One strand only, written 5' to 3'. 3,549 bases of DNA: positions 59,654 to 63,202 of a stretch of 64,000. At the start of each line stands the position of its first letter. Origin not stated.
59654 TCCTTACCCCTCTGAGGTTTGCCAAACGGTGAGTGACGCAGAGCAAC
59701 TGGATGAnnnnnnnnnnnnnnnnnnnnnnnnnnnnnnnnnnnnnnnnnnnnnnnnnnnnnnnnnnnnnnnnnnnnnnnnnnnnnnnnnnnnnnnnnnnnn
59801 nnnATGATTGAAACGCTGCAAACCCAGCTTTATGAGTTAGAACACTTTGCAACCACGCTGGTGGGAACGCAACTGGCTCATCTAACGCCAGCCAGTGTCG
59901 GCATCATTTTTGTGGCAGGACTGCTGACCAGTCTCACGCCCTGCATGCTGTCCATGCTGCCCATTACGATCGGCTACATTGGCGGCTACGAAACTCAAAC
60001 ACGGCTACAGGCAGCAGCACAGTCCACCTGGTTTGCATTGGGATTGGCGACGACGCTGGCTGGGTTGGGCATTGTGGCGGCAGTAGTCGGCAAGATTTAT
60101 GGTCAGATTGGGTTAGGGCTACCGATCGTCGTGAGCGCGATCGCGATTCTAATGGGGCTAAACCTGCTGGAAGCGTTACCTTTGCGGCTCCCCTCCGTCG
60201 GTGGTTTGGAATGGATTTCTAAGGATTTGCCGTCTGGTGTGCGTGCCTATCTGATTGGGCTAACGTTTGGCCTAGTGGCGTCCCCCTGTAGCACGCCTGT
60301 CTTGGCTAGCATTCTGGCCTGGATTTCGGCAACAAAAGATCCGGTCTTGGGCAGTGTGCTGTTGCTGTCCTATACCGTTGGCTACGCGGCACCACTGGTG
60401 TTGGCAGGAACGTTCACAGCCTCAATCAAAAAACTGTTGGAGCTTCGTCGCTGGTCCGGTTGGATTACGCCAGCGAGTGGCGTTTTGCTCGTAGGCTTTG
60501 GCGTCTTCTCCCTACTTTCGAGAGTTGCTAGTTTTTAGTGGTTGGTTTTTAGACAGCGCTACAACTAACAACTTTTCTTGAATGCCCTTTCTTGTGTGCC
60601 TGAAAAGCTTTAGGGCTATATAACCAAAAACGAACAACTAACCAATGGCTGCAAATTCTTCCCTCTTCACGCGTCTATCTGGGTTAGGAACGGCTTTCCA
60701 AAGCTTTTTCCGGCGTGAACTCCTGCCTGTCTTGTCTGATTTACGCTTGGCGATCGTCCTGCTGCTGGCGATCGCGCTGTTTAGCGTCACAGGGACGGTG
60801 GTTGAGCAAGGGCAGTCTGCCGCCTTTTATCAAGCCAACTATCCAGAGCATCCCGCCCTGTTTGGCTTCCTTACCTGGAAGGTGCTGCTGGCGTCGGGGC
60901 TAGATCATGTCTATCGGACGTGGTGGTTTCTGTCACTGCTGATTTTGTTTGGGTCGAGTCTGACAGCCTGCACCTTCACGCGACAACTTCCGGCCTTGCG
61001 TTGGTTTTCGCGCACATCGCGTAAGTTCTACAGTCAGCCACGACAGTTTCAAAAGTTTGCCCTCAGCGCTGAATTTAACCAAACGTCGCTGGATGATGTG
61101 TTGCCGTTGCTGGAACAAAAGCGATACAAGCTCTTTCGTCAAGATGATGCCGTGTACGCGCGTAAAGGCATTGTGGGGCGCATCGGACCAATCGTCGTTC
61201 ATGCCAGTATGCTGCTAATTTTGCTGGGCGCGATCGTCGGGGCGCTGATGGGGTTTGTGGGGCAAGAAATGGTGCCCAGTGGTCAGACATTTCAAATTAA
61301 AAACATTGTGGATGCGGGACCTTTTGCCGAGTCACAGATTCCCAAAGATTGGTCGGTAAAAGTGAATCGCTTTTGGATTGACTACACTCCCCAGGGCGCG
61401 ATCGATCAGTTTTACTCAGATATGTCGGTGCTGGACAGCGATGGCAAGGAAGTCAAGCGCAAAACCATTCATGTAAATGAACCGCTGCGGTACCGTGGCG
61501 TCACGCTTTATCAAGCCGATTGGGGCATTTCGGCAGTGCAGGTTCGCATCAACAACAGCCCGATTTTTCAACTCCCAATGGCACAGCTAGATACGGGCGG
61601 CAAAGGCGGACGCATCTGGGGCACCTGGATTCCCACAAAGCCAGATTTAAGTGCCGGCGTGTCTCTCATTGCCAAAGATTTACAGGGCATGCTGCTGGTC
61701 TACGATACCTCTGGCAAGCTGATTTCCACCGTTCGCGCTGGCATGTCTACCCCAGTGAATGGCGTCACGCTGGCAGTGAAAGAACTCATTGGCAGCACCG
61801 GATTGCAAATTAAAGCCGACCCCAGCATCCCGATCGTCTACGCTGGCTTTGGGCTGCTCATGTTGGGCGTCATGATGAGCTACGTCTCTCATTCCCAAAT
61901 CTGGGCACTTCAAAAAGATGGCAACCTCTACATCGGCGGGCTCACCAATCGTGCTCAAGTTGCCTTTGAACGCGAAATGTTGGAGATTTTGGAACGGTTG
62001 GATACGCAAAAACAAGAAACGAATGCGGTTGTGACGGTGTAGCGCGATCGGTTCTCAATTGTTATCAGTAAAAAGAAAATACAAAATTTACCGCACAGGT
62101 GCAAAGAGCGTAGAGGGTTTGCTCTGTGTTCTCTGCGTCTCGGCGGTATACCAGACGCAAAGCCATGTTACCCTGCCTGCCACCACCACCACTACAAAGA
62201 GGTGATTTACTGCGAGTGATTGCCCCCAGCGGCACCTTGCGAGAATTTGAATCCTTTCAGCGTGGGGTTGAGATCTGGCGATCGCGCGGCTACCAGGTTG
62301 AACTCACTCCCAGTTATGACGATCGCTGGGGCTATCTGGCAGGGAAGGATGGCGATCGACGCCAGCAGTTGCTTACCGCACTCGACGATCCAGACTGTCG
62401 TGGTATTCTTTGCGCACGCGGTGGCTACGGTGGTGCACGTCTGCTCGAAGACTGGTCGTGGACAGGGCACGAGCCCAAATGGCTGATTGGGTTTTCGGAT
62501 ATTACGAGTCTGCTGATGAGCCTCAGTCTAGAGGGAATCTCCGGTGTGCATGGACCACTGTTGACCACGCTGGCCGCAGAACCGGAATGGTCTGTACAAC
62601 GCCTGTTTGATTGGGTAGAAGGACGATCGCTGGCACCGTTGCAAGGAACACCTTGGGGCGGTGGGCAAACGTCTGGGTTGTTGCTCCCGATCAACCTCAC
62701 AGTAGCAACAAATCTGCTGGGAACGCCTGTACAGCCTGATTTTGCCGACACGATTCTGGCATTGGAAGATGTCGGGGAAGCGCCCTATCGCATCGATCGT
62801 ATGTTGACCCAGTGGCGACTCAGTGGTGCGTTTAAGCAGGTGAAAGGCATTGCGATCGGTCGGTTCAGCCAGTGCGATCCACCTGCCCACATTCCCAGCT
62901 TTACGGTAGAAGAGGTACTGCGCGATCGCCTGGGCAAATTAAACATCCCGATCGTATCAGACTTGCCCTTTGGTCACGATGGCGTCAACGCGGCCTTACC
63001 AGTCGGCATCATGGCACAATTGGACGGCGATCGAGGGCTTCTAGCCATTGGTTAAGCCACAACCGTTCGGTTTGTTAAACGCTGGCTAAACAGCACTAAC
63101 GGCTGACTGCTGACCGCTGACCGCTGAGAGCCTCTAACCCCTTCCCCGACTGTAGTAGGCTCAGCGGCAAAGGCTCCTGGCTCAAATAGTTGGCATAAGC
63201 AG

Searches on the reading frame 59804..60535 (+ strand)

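Call 58: search_protein_families(library=pfam, proteins=[window:59804-60535:+], max_evalue=0.00001)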
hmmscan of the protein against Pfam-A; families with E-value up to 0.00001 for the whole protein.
window:59804-60535:+ (244 aa): 2 families
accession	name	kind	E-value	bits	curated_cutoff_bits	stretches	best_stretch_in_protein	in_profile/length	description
PF02683.22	DsbD_TM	-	9.2e-26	90.9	27.1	1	32-235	5-213/219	Cytochrome C biogenesis protein transmembrane domain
PF13386.12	DsbD_2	-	1.7e-10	41.6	24.9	1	35-234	2-198/199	Cytochrome C biogenesis protein transmembrane region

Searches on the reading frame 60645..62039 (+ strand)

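Call 58: search_protein_families(library=pfam, proteins=[window:60645-62039:+], max_evalue=0.00001)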
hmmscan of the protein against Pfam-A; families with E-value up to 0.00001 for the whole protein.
window:60645-62039:+ (465 aa): 1 family
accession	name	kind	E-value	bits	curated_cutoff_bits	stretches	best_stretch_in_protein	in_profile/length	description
PF05140.19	ResB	-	9e-78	262.7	24.6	2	33-305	1-276/486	ResB-like family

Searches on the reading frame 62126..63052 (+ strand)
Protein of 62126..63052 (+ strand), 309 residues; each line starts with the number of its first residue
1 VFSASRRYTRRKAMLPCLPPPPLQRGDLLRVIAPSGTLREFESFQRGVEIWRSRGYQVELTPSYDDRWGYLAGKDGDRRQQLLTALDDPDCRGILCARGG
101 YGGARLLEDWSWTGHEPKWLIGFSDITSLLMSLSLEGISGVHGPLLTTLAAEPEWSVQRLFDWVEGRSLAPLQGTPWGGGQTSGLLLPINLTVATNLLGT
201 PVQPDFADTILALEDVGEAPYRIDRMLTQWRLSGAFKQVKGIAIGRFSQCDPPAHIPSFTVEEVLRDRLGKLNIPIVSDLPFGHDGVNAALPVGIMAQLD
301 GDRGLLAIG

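Call 58: search_protein_families(library=pfam, proteins=[window:62126-63052:+], max_evalue=0.00001)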
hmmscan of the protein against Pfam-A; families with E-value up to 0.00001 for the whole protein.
window:62126-63052:+ (309 aa): 2 families
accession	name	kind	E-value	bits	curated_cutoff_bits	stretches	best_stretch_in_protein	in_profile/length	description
PF17676.7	Peptidase_S66C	-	9e-36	123.6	23.7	1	184-299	2-120/120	LD-carboxypeptidase C-terminal domain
PF02016.21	Peptidase_S66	-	1e-27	97.1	25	1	30-143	2-121/121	LD-carboxypeptidase N-terminal domain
